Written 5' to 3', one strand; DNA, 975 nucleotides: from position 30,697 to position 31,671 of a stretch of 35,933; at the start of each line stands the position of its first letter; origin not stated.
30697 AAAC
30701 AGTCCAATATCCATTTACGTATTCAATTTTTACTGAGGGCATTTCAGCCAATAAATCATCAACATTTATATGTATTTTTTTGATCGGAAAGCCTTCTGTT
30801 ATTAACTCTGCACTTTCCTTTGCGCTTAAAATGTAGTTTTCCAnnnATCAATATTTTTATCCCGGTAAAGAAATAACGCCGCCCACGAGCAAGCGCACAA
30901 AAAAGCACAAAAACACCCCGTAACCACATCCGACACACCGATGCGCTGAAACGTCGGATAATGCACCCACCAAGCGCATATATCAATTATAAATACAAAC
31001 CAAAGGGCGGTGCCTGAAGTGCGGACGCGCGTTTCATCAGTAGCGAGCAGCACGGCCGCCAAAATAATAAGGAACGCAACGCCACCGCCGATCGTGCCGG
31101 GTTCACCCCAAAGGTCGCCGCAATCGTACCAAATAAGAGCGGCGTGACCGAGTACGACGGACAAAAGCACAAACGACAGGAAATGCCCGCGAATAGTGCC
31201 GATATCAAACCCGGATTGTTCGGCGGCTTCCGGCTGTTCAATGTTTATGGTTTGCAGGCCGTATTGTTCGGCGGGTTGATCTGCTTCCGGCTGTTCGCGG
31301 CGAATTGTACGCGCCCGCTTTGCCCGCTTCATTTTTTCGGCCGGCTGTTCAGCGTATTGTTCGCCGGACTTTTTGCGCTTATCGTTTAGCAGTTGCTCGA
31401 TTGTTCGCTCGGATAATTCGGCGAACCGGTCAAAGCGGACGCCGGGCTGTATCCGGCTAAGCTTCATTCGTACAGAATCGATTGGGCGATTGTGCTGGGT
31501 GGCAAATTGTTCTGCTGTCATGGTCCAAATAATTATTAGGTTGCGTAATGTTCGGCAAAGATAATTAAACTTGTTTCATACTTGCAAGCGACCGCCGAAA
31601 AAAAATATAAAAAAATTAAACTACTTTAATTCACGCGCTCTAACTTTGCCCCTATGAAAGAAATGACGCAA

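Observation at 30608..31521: The only minus-strand unit: a translationally coupled operon of a 4-TM protein with a soluble N-domain and an AT-rich 78-aa protein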

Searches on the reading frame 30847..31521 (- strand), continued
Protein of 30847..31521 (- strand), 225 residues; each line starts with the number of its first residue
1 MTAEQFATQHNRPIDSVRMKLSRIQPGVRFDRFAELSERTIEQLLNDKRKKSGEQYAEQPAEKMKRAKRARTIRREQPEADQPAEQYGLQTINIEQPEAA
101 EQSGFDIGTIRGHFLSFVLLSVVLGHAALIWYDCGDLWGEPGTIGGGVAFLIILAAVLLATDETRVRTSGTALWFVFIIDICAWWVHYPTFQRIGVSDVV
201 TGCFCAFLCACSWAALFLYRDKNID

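Call 41: search_protein_families(library=padloc, proteins=[window:30847-31521:-, L002:6666-7013:+, L002:7036-7980:+, L002:7980-8813:+, L002:8818-9282:+, L002:9249-10169:+, L001:6669-7082:+, L001:7136-7678:+, L001:7678-8217:+], max_evalue=0.01)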
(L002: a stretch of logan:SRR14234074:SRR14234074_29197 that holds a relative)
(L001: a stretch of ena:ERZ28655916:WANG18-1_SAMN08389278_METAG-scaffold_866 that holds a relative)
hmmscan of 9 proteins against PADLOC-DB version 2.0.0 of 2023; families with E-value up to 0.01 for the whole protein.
window:30847-31521:- (225 aa): 0 families

L002:6666-7013:+ (116 aa): 0 families

L002:7036-7980:+ (315 aa): 0 families

L002:7980-8813:+ (278 aa): 0 families

L002:8818-9282:+ (155 aa): 0 families

L002:9249-10169:+ (307 aa): 0 families

L001:6669-7082:+ (138 aa): 0 families

L001:7136-7678:+ (181 aa): 0 families

L001:7678-8217:+ (180 aa): 0 families

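Call 42: search_protein_families(library=pfam, proteins=[L002:6666-7013:+, L002:7036-7980:+, L002:7980-8813:+, L002:8818-9282:+, L002:9249-10169:+, L001:6669-7082:+, L001:7136-7678:+, L001:7678-8217:+, L001:8408-8812:+, L001:8791-9231:+], max_evalue=0.01)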
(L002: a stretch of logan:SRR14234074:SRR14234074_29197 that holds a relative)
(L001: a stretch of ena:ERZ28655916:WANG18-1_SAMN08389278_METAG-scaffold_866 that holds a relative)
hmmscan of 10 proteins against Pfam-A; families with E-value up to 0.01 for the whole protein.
L002:6666-7013:+ (116 aa): 0 families

L002:7036-7980:+ (315 aa): 0 families

L002:7980-8813:+ (278 aa): 0 families

L002:8818-9282:+ (155 aa): 1 family
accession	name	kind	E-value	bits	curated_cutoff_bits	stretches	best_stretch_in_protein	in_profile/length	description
PF10544.15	T5orf172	-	1.1e-06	29.5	20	1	7-91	1-88/101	T5orf172 domain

L002:9249-10169:+ (307 aa): 0 families

L001:6669-7082:+ (138 aa): 0 families

L001:7136-7678:+ (181 aa): 1 family
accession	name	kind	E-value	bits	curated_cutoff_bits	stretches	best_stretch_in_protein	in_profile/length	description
PF24368.1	DUF7524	-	0.0055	16.9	27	1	7-54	132-180/182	Family of unknown function (DUF7524)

L001:7678-8217:+ (180 aa): 0 families

L001:8408-8812:+ (135 aa): 0 families

L001:8791-9231:+ (147 aa): 1 family
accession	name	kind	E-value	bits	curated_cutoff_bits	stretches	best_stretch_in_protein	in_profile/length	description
PF10544.15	T5orf172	-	0.00021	22.2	20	1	28-99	12-89/101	T5orf172 domain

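Call 52: find_related_loci(query=A4, collection=genome_contigs, flank=10000)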
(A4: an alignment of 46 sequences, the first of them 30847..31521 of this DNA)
Query A4 (225 aa) in genome_contigs; peptide patterns used: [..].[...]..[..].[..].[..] (x = any residue, [..] = any of these).
23 stretches matched a pattern, but none encodes a relative of the query by tblastn (E <= 1e-3).

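Call 53: search_protein_families(library=ncbifam, proteins=[window:30847-31521:-, P0045, P0057, P0024], max_evalue=0.1)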
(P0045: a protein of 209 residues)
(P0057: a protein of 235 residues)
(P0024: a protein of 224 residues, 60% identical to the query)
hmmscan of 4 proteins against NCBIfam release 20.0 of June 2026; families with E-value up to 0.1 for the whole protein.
window:30847-31521:- (225 aa): 0 families

P0045 (209 aa): 0 families

P0057 (235 aa): 0 families

P0024 (224 aa): 7 families
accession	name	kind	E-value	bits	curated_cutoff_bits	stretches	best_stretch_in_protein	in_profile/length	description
NF033577.2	transpos_IS481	equivalog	6.3e-06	25.9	224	1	5-86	5-92/284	IS481 family transposase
NF033516.0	transpos_IS3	equivalog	3.2e-05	23.4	160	1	2-85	3-73/369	IS3 family transposase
NF033545.0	transpos_IS630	equivalog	0.00022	20.8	100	1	4-63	4-67/299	IS630 family transposase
TIGR03920.1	T7SS_EccD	equivalog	0.0064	15.4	94.95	1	100-176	104-180/455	type VII secretion integral membrane protein EccD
NF047595.1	IS66_ISRel24_TnpA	equivalog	0.0069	17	74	1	9-90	18-98/113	IS66-like element accessory protein TnpA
NF005415.0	PRK06991.1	equivalog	0.02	14.5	281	1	27-86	209-266/284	electron transport complex subunit RsxB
NF033546.1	transpos_IS21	equivalog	0.024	14.2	160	1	9-83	5-82/294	IS21 family transposase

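Call 70: find_related_loci(query=A4, collection=viral_contigs, flank=6000)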
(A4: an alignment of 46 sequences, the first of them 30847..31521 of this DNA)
Query A4 (225 aa) in viral_contigs; peptide patterns used: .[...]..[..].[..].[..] (x = any residue, [..] = any of these).
10 stretches matched a pattern; 7 encode a relative of the query (tblastn E <= 1e-3); 7 distinct loci.
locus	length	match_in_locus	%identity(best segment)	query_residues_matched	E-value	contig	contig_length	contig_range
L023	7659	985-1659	95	1-225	7e-148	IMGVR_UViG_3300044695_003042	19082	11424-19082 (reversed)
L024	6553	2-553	79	45-225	6e-95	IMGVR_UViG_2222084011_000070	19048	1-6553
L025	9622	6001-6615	40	1-225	3e-48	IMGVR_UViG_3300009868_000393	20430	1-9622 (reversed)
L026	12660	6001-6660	37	1-225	3e-41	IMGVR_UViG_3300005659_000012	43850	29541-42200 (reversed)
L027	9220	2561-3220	37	1-225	6e-37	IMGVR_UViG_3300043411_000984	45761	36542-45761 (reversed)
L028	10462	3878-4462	36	14-225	5e-35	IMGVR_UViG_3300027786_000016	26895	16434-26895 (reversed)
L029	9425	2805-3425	33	2-225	1e-28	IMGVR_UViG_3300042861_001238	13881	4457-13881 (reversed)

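Call 71: find_related_loci(query=A4, collection=metagenome_contigs, flank=7000)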
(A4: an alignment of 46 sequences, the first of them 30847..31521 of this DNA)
Query A4 (225 aa) in metagenome_contigs; peptide patterns used: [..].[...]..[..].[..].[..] (x = any residue, [..] = any of these).
100 stretches matched a pattern; 33 encode a relative of the query (tblastn E <= 1e-3); 33 distinct loci.
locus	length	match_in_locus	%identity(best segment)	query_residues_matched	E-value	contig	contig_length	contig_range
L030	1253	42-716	93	1-225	8e-150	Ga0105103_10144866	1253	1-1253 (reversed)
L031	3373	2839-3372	82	1-179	2e-93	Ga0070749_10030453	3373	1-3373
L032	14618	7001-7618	45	2-225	7e-55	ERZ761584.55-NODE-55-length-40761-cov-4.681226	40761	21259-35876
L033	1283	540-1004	55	68-225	2e-47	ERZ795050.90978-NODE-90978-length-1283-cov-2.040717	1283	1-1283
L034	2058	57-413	67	107-225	1e-44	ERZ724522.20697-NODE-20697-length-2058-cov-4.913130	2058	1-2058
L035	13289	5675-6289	38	1-224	2e-42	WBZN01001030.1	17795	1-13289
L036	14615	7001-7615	38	1-224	1e-41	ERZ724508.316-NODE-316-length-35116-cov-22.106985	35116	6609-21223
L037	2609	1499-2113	38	1-224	9e-42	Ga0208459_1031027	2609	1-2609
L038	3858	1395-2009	38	1-224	9e-42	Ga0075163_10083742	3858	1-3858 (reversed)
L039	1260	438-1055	38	1-225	2e-43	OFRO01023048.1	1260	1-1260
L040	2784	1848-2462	37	1-224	3e-41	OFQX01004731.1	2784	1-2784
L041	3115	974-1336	52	106-225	2e-41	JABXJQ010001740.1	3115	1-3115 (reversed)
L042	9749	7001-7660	37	1-225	6e-41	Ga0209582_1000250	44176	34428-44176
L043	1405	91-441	55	107-223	6e-42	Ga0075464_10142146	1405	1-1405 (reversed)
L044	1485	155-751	36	2-225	2e-41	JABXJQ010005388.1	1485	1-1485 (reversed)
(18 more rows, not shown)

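Call 79: search_solved_structures(query=A4, max_evalue=10, show_alignments=2)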
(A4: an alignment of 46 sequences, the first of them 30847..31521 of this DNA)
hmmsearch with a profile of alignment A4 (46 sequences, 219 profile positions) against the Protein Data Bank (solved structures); distinct sequences matched with E-value up to 10: 9.
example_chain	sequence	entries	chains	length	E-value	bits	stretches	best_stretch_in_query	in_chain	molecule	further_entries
7v4t_C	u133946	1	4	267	0.23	14.7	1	36-123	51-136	Capsid protein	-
7fd2_C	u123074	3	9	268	0.23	14.7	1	36-123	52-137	capsid protein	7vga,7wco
5yhz_A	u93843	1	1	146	0.54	13.5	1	4-69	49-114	Zinc transport transcriptional regulator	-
5yhx_A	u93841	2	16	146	0.56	13.5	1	4-69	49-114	Zinc transport transcriptional regulator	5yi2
5yi0_B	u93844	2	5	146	0.57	13.4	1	4-69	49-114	Zinc transport transcriptional regulator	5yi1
5yhy_A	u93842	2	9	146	0.61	13.4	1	4-69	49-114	Zinc transport transcriptional regulator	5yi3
8etq_A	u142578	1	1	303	0.64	13.3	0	6-43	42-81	k-cTRP5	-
7ko8_A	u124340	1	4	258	1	12.6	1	48-123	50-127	Capsid protein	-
2yew_A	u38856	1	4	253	2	11.6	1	52-123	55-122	CAPSID PROTEIN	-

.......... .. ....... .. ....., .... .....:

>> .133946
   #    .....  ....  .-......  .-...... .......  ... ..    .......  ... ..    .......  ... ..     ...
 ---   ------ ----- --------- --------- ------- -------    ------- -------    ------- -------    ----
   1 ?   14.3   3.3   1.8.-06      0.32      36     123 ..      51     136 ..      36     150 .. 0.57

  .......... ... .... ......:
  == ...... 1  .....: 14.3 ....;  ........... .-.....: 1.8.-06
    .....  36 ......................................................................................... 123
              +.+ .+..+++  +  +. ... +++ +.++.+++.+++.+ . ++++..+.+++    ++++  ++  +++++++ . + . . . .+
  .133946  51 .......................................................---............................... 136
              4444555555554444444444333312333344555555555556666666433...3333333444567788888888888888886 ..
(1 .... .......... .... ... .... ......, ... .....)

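Call 109: search_dna_similar(query=P0045, collection=phages, mode=protein, max_evalue=0.01)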
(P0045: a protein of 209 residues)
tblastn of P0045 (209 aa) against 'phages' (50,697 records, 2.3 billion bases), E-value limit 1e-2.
No match.

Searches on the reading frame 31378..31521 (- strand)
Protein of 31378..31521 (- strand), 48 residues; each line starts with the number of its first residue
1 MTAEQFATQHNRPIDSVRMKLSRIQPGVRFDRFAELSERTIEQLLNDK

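Call 82: search_solved_structures(query=A7, max_evalue=10, show_alignments=3)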
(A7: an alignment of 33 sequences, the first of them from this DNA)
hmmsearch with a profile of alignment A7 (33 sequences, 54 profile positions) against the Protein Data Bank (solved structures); distinct sequences matched with E-value up to 10: 45.
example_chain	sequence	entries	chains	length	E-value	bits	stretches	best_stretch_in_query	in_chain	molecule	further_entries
8vd6_A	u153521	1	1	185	7.2e-13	51.3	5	3-21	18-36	CAP REPEAT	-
9zem_A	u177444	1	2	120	1.8e-08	37.3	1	33-53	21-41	HeliScrew4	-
2lvs_A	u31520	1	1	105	2.2e-07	33.8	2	9-51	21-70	Putative uncharacterized protein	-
8etq_A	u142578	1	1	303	1.4e-05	28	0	10-32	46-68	k-cTRP5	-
1h0m_A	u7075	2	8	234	0.002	21.1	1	7-32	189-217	Transcriptional activator protein TraR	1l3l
2l0k_A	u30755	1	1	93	0.015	18.3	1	4-41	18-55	Stage III sporulation protein D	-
8tac_A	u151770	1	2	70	0.016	18.2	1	8-32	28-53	DBP48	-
2o7t_A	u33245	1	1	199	0.05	16.6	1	8-32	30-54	Transcriptional regulator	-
2cg4_A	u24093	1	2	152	0.051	16.6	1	8-28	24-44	REGULATORY PROTEIN ASNC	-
2of7_A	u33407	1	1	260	0.076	16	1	7-30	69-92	Putative tetR-family transcriptional regulator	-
6vmh_B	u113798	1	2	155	0.087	15.9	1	6-37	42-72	Regulatory protein CII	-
7l7v_A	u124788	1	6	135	0.091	15.8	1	21-48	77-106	Probable disease resistance protein At5g66900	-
6vli_A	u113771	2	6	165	0.096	15.7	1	6-37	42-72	Regulatory protein CII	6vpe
1uly_A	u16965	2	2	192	0.098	15.7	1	4-26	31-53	hypothetical protein PH1932 | hypothetical transcription regulator protein, PH1932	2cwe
7fby_A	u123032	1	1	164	0.13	15.3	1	7-29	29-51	Transcriptional regulatory protein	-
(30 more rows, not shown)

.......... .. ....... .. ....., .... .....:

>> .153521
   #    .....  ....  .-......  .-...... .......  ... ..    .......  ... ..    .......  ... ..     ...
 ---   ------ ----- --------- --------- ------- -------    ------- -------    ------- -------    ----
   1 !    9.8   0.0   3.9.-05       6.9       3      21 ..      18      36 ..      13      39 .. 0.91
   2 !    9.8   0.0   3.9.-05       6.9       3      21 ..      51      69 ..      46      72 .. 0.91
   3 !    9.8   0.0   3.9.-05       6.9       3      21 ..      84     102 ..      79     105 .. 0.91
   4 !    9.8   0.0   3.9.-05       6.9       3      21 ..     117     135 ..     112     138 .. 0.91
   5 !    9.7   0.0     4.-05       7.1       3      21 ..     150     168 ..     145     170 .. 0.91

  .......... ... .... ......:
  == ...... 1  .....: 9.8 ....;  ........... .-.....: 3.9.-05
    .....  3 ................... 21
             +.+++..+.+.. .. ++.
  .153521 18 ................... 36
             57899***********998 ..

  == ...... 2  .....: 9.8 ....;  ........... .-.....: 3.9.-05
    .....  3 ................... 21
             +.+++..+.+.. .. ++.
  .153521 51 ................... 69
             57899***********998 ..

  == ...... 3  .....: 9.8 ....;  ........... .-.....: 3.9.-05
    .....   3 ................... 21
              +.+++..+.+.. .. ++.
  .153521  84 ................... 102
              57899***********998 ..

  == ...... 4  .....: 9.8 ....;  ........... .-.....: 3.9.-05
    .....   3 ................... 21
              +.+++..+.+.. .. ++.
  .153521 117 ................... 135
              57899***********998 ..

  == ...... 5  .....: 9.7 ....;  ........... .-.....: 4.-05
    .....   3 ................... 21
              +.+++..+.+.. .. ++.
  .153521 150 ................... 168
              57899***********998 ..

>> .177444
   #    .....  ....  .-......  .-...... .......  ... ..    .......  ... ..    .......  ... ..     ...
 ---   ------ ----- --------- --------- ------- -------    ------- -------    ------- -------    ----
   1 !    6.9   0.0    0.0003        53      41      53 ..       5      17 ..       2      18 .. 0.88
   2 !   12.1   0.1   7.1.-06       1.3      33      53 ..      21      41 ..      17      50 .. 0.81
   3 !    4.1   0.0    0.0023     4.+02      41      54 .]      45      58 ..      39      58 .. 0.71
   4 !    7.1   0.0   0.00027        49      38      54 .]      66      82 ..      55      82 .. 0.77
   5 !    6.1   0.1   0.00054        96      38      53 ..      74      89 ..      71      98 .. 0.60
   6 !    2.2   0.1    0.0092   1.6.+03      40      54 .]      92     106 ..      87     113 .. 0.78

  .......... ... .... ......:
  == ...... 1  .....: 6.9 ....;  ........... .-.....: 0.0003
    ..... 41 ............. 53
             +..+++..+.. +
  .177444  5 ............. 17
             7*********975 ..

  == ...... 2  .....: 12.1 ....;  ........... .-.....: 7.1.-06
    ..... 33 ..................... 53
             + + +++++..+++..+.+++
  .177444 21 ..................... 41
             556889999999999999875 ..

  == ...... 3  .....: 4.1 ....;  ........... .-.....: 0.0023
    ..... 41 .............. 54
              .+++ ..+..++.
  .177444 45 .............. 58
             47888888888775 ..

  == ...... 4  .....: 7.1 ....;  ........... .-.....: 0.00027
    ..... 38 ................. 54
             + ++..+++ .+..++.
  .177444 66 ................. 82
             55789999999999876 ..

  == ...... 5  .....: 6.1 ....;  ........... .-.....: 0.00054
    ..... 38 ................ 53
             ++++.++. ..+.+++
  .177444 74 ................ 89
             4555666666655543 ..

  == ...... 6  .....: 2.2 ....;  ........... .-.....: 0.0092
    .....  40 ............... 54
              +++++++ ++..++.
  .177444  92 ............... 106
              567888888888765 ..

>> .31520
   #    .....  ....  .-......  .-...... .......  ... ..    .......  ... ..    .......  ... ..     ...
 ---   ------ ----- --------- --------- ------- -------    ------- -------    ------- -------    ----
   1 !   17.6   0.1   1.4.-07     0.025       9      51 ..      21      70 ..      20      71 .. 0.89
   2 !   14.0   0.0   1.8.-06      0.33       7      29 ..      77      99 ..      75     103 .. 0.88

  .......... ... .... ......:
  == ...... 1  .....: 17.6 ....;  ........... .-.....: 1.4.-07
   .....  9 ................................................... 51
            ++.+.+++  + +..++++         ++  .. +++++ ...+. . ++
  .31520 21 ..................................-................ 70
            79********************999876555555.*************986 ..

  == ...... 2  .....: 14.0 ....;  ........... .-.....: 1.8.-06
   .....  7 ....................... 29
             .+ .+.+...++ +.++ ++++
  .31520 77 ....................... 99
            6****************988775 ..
